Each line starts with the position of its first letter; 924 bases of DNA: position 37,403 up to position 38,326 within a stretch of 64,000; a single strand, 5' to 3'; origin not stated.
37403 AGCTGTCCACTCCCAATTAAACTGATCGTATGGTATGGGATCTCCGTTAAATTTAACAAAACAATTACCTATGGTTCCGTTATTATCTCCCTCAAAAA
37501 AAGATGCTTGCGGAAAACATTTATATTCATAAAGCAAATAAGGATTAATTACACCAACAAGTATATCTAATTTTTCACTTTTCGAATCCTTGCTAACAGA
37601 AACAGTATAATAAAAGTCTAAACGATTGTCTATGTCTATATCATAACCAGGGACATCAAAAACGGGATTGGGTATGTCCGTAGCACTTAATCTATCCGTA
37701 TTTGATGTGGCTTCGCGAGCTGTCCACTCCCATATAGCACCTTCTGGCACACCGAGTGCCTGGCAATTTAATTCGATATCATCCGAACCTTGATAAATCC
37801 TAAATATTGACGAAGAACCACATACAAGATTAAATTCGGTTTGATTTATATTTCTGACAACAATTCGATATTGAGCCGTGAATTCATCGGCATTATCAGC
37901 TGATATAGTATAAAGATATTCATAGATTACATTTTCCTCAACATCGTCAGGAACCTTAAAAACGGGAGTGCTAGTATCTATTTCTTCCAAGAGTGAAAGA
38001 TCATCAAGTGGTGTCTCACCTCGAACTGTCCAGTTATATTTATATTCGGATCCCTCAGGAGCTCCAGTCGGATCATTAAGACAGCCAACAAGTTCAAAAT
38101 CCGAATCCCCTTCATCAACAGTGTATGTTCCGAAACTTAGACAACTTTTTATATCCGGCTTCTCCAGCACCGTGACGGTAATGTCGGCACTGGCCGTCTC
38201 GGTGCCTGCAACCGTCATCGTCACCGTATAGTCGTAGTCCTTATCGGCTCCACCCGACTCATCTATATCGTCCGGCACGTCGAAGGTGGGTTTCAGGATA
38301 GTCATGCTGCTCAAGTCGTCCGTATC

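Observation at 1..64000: One family of giant Cys-paired Ig/PKD-like repeat proteins fills more than half the window (5 large copies, 1 collapsed copy, 1 remnant)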

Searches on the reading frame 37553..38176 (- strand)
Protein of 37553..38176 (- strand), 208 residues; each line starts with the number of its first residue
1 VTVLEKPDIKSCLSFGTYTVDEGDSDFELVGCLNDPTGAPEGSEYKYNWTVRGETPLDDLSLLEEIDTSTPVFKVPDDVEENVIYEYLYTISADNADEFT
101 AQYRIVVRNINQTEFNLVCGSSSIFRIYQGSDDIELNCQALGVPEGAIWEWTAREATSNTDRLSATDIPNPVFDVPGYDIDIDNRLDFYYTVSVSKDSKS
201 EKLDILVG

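Call 64: find_related_loci(query=window:37553-38176:-, collection=metagenome_contigs, flank=10000)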
Query seq(208 aa) (208 aa) in metagenome_contigs; peptide patterns used: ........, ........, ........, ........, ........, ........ (x = any residue, [..] = any of these).
99 stretches matched a pattern, but none encodes a relative of the query by tblastn (E <= 1e-3).

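Call 103: find_related_loci(query=window:37553-38176:-, collection=viral_contigs, flank=5000)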
Query seq(208 aa) (208 aa) in viral_contigs; peptide patterns used: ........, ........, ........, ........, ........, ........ (x = any residue, [..] = any of these).
13 stretches matched a pattern, but none encodes a relative of the query by tblastn (E <= 1e-3).
